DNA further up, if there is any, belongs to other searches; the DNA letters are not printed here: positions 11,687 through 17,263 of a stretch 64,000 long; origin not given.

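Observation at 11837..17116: Giant GHKL-ATPase / SF1-helicase fusion with a central charged coiled-coil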

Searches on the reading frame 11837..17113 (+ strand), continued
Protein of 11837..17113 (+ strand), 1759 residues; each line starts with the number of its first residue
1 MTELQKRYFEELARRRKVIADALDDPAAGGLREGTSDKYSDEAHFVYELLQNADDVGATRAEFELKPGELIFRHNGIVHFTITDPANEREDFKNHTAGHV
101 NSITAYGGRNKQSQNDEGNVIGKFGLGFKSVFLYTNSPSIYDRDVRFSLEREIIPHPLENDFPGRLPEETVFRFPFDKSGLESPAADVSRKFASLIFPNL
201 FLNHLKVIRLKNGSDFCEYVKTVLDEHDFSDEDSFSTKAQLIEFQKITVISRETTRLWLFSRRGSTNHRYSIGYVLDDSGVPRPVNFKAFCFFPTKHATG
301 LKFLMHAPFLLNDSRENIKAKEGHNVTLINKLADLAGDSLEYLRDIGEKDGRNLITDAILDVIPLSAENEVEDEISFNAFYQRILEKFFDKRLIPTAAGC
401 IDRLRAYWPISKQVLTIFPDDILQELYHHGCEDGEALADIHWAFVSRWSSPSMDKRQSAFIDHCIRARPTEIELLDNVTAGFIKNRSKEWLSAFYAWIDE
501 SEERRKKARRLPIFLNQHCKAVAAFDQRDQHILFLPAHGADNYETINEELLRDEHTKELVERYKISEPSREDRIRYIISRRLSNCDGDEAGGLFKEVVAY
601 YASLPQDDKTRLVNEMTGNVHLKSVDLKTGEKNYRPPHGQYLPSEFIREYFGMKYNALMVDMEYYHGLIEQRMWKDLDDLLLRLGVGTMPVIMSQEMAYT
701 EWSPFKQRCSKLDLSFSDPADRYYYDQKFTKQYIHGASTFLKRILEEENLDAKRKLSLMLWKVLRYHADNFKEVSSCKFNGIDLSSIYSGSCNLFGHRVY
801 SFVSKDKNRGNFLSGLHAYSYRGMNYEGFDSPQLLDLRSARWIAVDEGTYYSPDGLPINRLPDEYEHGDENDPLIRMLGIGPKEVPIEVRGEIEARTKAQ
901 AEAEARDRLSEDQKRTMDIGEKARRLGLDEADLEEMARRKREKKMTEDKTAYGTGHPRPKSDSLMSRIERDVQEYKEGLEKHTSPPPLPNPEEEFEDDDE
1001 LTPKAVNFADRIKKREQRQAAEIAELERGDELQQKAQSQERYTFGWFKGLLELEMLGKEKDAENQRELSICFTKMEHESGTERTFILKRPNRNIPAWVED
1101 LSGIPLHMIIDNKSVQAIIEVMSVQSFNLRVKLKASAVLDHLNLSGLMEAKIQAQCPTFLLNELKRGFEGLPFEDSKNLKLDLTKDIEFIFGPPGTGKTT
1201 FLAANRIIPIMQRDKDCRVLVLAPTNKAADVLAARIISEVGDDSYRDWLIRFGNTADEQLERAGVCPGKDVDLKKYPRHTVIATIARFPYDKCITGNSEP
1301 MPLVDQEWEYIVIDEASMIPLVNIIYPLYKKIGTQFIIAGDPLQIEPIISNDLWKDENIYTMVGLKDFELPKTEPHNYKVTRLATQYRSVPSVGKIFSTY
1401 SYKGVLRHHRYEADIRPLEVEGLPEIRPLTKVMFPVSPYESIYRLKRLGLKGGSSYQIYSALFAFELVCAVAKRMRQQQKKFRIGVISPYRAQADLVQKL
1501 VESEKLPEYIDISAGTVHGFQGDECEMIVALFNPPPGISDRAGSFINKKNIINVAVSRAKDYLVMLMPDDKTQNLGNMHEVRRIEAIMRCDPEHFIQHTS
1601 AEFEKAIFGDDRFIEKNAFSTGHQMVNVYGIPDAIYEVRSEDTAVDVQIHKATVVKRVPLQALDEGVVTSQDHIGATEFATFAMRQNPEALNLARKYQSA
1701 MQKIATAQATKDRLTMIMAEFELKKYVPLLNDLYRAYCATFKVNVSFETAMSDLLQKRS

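Call 13: find_encoding_contigs(protein=P0003, flank=10000, max_places=3)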
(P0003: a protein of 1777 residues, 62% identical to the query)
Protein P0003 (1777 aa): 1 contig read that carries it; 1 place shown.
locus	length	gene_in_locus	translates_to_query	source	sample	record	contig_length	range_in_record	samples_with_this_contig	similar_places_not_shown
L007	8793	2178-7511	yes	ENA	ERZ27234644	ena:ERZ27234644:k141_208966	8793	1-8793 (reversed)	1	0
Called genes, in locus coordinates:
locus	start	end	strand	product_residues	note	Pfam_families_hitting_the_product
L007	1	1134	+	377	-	?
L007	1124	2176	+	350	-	PF08902:DUF1848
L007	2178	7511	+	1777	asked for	PF25794:SACS, PF13086:AAA_11, PF13245:AAA_19, PF13604:AAA_30, PF13087:AAA_12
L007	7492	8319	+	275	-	-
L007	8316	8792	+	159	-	?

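Call 14: search_solved_structures(query=window:11837-17113:+, max_evalue=0.01, show_alignments=0)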
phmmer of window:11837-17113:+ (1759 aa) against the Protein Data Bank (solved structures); distinct sequences matched with E-value up to 0.01: 17.
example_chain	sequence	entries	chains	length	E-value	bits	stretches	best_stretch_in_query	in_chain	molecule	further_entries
8rd3_A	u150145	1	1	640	8.8e-12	46.4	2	1303-1566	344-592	ATP-dependent helicase NAM7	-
2xzl_A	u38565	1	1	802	1.6e-11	45.5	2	1303-1566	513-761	ATP-DEPENDENT HELICASE NAM7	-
9qdq_A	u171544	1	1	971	3e-11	44.6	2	1303-1566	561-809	ATP-dependent helicase NAM7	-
8ftm_A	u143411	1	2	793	4.2e-09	37.5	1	1299-1566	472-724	5'-3' RNA helicase-like protein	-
2xzo_A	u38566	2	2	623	5.4e-09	37.1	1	1296-1568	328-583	REGULATOR OF NONSENSE TRANSCRIPTS 1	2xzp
2gjk_A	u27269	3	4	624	5.4e-09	37.1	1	1296-1568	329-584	Regulator of nonsense transcripts 1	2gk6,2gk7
6ej5_A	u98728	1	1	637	5.9e-09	37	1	1296-1568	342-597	Regulator of nonsense transcripts 1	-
2wjv_A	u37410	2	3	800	1.2e-08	36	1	1296-1568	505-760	REGULATOR OF NONSENSE TRANSCRIPTS 1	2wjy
9qwn_A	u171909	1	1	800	1.5e-08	35.7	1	1296-1568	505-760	Isoform 2 of Regulator of nonsense transcripts 1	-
8fth_A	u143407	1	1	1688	2.2e-08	35.1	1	1299-1566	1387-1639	5'-3' RNA helicase-like protein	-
4b3f_X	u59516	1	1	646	1.2e-07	32.7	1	1308-1574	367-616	DNA-BINDING PROTEIN SMUBP-2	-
4b3g_A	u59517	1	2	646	1.2e-07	32.7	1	1308-1574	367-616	DNA-BINDING PROTEIN SMUBP-2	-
5eaw_A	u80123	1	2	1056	1.4e-05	25.8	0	1180-1406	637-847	DNA replication ATP-dependent helicase/nuclease DNA2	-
5eax_A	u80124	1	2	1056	1.4e-05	25.8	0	1180-1406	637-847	DNA replication ATP-dependent helicase/nuclease DNA2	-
5ean_A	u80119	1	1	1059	1.4e-05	25.8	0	1180-1406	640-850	DNA replication ATP-dependent helicase/nuclease DNA2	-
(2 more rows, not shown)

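Call 24: find_encoding_contigs(protein=P0001, flank=10000, max_places=3)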
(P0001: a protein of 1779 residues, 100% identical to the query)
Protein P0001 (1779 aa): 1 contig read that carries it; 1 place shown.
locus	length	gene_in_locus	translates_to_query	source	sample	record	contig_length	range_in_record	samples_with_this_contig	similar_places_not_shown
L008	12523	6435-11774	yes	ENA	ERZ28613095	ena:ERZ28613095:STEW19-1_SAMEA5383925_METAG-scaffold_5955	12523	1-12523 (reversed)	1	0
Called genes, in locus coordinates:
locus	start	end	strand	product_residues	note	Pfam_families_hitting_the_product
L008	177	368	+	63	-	-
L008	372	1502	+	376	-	PF08378:NERD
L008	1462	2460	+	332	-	-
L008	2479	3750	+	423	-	PF00270:DEAD (faint), PF01443:Viral_helicase1 (faint), PF09848:SLFN-g3_helicase (weak), PF13361:UvrD_C (faint), PF13538:UvrD_C_2 (weak)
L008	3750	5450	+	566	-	-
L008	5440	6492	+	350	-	PF08902:DUF1848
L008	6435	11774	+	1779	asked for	PF25794:SACS, PF13086:AAA_11, PF13245:AAA_19, PF13604:AAA_30, PF13087:AAA_12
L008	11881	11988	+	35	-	-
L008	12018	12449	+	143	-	PF11325:DUF3127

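Call 25: find_encoding_contigs(protein=P0007, flank=10000, max_places=3)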
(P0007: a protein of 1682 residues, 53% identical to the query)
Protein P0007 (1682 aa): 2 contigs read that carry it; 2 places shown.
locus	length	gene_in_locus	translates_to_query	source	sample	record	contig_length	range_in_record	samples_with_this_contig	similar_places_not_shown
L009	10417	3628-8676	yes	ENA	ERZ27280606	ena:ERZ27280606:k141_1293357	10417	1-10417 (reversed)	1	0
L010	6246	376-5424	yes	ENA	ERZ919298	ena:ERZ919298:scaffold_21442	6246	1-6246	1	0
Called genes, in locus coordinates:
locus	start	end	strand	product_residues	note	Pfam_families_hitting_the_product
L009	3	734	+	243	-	?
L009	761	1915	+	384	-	PF01168:Ala_racemase_N, PF00842:Ala_racemase_C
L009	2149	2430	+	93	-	-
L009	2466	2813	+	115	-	PF01850:PIN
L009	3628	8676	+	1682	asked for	PF25794:SACS, PF00580:UvrD-helicase (faint), PF13086:AAA_11 (weak), PF13245:AAA_19, PF13604:AAA_30, PF13086:AAA_11 (weak), PF13087:AAA_12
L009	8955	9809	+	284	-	-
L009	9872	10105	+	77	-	-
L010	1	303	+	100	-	?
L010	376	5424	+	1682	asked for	PF25794:SACS, PF00580:UvrD-helicase (faint), PF13086:AAA_11 (weak), PF13245:AAA_19, PF13604:AAA_30, PF13086:AAA_11 (weak), PF13087:AAA_12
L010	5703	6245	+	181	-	?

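Call 37: search_protein_families(library=pfam, proteins=[L004:4106-7408:+, L001:7180-9924:+], max_evalue=0.001)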
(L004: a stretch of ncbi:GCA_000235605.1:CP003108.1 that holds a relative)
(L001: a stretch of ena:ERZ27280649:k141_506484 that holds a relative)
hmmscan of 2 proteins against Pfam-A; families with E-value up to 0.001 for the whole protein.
L004:4106-7408:+ (1101 aa): 0 families

L001:7180-9924:+ (915 aa): 0 families

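Call 38: search_protein_families(library=padloc, proteins=[L004:4106-7408:+, L004:3007-4110:+, L004:7398-9614:+, L001:7180-9924:+, L001:6153-7154:+], max_evalue=0.0001)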
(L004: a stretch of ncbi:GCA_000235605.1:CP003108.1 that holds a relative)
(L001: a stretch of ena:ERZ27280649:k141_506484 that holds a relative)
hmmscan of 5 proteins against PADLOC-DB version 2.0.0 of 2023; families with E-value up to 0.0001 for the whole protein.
L004:4106-7408:+ (1101 aa): 0 families

L004:3007-4110:+ (368 aa): 0 families

L004:7398-9614:+ (739 aa): 50 families (the best 25 are shown)
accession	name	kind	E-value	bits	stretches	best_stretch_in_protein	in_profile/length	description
PDLC03802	RTasHel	-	5.1e-41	139.3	2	113-475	77-359/675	DRT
PDLC00114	GajB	-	7.5e-40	135.1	2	114-467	81-390/635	UrvD helicase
PDLC00117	GajB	-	4.9e-38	129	2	113-626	87-538/604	UrvD helicase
PDLC00132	GajB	-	4.9e-36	122.6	2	111-479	71-403/625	UrvD helicase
PDLC00107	GajB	-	1e-28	98.3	2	18-362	19-302/587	UrvD helicase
PDLC00129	GajB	-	2.1e-28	97.3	2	139-374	105-324/594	UrvD helicase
PDLC00112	GajB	-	2.6e-28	97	2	260-321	206-267/581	UrvD helicase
PDLC00130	GajB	-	9.2e-28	94.8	2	255-360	195-291/589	UrvD helicase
PDLC00119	GajB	-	1.2e-27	95.1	2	113-316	73-269/565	UrvD helicase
PDLC00122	GajB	-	1.8e-27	94.4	2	262-622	159-442/502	UrvD helicase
PDLC00121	GajB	-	3.2e-25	86.7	1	13-358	4-282/565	UrvD helicase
PDLC00123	GajB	-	2.5e-23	80.5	2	236-504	146-374/540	UrvD helicase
PDLC00136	GajB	-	8.9e-23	79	2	258-323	199-264/570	UrvD helicase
PDLC00118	GajB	-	1.9e-22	77.8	2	236-357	118-236/515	UrvD helicase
PDLC00103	GajB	-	3.1e-22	77.2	1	107-361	84-297/612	UrvD helicase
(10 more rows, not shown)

L001:7180-9924:+ (915 aa): 0 families

L001:6153-7154:+ (334 aa): 3 families
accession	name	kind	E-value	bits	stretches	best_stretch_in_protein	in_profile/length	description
PDLC04135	mad3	-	4.6e-13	47.5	0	79-126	258-307/374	mads_3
PDLC04140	mad8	-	4.6e-07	27.6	1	184-221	13-50/314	mads_8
PDLC02980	AriA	-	8.8e-05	20.6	0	205-219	6-20/304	-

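Call 53: search_protein_families(library=pfam, proteins=[L007:7492-8316:+], max_evalue=0.1)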
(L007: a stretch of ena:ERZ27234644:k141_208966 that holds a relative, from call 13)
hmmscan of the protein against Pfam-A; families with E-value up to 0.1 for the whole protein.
L007:7492-8316:+ (275 aa): 0 families

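Call 85: search_dna_similar(query=window:11837-17113:+, collection=plasmids, mode=protein, max_rows=15, max_evalue=1e-20)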
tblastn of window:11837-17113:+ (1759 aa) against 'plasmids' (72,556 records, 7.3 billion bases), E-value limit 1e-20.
Records with a match: 4; places in all: 4; records where one place covers at least 80% of the query: 1.
Best place of each record, by identity: <60% 4.
By first word of the organism name: Chryseobacterium 1; Hymenobacter 1; Methanomethylovorans 1; Sulfuricurvum 1.
By predicted mobility (MOB-suite, as given by PLSDB): non-mobilizable 3; mobilizable 1.
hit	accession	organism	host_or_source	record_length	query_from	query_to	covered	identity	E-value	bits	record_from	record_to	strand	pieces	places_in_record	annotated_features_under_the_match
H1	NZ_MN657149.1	Chryseobacterium sp.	-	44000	38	1649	92%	33.7%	0e+0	823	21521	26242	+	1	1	AAA domain-containing protein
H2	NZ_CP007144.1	Hymenobacter swuensis DY53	-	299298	36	1650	74%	32.3%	2e-110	576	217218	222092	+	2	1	AAA domain-containing protein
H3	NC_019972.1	Methanomethylovorans hollandica DSM 15978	-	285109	39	568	30%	26.1%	4e-23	115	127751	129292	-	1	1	molecular chaperone of HSP90 family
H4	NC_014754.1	Sulfuricurvum kujiense DSM 16994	drain water from underground crude oil ...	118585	36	501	26%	27.7%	1e-23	117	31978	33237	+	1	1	DUF3883 domain-containing protein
